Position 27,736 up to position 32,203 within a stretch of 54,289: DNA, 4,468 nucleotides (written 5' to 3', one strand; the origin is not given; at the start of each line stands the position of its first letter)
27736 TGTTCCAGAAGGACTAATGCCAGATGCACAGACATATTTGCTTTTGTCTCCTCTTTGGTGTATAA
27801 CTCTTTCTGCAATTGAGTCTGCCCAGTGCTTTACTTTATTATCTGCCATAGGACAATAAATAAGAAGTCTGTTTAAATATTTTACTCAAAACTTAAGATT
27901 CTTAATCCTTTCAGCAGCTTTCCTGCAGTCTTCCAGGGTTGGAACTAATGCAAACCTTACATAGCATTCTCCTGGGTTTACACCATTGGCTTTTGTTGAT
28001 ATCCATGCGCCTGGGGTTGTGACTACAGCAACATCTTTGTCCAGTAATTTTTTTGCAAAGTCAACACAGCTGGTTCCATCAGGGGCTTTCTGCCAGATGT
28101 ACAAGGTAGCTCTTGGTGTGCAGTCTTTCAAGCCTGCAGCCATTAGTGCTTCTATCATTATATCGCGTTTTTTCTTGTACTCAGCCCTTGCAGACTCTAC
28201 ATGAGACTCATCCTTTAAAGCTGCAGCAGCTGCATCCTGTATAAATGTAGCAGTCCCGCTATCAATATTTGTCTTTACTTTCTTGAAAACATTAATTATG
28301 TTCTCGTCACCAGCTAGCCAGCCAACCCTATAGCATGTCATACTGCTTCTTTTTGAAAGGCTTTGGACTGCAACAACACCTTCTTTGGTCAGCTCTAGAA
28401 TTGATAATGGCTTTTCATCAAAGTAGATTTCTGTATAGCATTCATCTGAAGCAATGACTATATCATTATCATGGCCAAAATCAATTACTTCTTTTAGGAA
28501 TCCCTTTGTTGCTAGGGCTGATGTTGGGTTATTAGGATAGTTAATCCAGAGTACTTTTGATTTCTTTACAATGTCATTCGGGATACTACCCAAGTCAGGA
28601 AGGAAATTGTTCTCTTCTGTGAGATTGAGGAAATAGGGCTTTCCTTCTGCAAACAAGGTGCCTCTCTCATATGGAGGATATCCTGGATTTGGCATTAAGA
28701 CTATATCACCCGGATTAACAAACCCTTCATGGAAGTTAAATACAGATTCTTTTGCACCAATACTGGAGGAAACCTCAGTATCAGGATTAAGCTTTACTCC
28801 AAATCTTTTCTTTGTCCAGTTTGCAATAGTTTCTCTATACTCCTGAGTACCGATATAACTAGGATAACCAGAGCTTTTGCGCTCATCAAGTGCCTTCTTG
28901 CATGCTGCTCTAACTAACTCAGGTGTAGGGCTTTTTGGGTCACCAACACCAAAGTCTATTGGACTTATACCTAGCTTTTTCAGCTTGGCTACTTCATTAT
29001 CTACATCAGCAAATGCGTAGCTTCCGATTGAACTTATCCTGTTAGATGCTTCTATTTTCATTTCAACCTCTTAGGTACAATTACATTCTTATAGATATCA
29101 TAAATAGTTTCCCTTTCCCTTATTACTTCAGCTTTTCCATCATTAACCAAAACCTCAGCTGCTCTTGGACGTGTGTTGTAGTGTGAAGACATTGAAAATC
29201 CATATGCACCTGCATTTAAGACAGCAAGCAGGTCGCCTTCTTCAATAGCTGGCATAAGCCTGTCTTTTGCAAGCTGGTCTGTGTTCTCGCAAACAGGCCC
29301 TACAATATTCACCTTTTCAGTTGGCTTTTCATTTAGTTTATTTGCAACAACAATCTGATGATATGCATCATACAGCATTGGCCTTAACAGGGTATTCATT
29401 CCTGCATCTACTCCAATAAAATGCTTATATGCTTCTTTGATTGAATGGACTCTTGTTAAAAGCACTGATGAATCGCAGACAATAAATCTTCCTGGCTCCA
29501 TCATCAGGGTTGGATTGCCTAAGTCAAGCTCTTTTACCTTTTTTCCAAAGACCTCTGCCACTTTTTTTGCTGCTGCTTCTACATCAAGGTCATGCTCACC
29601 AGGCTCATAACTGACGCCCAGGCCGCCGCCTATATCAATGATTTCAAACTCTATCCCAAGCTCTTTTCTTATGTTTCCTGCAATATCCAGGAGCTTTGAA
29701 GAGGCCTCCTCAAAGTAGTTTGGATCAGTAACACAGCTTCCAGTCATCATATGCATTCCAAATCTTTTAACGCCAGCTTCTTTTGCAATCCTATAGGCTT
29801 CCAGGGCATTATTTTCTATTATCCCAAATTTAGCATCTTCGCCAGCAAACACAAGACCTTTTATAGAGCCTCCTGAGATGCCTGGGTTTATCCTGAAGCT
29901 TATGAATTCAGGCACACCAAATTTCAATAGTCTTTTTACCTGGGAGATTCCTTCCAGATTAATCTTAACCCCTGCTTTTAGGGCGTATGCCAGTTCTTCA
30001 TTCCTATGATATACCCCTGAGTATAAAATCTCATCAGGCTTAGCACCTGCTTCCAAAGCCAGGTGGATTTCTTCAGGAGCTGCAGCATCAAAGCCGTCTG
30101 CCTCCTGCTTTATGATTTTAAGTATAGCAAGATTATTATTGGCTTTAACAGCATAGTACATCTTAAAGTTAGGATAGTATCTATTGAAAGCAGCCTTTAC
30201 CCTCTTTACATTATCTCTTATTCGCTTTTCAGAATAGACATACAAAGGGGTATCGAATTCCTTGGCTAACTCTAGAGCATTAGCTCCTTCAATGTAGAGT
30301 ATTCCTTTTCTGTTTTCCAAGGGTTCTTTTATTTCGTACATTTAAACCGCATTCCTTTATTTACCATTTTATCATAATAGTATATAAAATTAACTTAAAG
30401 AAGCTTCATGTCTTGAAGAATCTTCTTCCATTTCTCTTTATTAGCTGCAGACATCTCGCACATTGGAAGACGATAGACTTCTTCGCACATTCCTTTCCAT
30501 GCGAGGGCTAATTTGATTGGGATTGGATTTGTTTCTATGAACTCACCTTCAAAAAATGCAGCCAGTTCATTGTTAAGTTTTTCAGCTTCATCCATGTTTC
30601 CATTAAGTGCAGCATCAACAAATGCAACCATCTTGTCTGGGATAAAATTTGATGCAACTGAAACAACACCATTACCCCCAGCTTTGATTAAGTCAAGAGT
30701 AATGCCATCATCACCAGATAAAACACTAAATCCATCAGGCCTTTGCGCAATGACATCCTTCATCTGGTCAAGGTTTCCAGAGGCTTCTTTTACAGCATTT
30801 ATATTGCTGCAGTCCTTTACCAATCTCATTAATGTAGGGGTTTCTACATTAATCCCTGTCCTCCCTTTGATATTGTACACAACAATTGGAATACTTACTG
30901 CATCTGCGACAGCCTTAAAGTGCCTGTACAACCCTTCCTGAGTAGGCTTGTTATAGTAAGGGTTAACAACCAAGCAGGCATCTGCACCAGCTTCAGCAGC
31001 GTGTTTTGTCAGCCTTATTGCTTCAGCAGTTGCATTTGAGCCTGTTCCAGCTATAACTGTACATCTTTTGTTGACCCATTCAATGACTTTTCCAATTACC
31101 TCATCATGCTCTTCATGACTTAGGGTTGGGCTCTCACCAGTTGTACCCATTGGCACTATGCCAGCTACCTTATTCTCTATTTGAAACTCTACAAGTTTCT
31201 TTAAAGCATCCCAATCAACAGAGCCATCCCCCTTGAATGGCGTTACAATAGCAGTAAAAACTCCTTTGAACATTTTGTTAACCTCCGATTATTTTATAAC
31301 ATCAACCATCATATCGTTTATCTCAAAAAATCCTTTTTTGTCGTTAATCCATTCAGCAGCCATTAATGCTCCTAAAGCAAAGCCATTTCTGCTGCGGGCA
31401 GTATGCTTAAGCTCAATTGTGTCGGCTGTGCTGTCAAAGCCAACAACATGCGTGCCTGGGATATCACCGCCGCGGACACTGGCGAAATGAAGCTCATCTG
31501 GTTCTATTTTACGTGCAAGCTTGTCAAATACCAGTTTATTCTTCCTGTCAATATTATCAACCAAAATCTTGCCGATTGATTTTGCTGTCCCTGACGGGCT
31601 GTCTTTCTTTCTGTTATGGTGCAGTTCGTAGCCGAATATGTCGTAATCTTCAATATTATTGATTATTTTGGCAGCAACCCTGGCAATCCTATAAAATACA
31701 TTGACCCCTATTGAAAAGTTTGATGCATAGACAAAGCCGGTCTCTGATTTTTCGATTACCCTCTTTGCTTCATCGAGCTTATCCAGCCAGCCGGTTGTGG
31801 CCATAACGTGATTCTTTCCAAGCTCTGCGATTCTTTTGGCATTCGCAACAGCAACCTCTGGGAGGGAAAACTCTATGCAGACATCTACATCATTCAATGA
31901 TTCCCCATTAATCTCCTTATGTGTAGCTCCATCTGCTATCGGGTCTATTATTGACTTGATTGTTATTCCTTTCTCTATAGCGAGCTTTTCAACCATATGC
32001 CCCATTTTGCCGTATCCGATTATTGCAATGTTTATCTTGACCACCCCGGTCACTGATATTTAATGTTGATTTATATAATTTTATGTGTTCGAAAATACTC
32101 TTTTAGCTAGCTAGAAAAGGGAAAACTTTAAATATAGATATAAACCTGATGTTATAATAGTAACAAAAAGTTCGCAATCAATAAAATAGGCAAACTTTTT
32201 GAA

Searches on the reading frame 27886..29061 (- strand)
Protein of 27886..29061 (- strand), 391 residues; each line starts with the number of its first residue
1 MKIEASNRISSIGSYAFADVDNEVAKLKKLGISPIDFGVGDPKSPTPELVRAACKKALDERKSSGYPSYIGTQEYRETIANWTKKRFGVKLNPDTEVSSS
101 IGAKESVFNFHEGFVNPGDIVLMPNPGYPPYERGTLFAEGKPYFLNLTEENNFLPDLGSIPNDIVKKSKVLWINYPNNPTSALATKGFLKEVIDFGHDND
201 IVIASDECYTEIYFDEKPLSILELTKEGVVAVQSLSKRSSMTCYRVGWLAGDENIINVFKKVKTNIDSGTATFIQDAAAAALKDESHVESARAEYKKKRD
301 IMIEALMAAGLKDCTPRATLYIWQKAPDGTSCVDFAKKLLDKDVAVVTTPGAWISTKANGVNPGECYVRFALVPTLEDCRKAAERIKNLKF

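Call 48: search_protein_families(library=pfam, proteins=[window:27886-29061:-], max_evalue=0.00001)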
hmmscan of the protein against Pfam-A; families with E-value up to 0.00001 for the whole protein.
window:27886-29061:- (391 aa): 1 family
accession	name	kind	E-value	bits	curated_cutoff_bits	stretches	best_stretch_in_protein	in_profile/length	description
PF00155.27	Aminotran_1_2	-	1.2e-52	179.8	19.7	1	35-386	4-361/361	Aminotransferase class I and II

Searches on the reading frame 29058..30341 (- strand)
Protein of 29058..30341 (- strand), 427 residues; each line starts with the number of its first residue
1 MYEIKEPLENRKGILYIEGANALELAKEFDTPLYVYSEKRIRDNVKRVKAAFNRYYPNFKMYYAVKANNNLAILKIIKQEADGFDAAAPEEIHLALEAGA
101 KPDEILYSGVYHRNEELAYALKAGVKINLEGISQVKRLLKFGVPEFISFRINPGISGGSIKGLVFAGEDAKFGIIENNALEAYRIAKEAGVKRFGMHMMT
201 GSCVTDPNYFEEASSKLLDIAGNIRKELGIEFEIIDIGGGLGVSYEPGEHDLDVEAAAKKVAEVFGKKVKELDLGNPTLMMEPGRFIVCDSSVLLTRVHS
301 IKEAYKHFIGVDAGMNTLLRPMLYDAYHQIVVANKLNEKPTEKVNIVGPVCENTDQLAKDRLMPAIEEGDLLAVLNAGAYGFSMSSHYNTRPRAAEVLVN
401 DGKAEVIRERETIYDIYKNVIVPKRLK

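Call 48: search_protein_families(library=pfam, proteins=[window:29058-30341:-], max_evalue=0.00001)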
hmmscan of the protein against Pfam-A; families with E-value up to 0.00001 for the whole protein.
window:29058-30341:- (427 aa): 2 families
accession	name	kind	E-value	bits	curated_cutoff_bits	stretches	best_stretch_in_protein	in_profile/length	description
PF02784.22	Orn_Arg_deC_N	-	8.5e-46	156.8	23.4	1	44-288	3-246/247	Pyridoxal-dependent decarboxylase, pyridoxal binding domain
PF00278.28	Orn_DAP_Arg_deC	-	7.5e-27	93.9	23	1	34-378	2-95/95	Pyridoxal-dependent decarboxylase, C-terminal sheet domain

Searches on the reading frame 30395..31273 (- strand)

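Call 48: search_protein_families(library=pfam, proteins=[window:30395-31273:-], max_evalue=0.00001)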
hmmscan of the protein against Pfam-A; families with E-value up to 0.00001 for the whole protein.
window:30395-31273:- (292 aa): 1 family
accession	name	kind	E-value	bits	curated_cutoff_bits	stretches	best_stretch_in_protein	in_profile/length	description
PF00701.28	DHDPS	-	2.7e-95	318.9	22.1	1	1-287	1-287/289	Dihydrodipicolinate synthetase family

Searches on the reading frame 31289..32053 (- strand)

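Call 48: search_protein_families(library=pfam, proteins=[window:31289-32053:-], max_evalue=0.00001)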
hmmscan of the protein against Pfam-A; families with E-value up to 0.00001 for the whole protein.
window:31289-32053:- (254 aa): 2 families
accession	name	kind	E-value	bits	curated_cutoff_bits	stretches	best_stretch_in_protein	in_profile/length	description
PF05173.19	DapB_C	-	9.8e-36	122.9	27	1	116-249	1-121/121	Dihydrodipicolinate reductase, C-terminus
PF01113.26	DapB_N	-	1.1e-13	51.8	25.6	1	7-113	1-124/124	Dihydrodipicolinate reductase, N-terminus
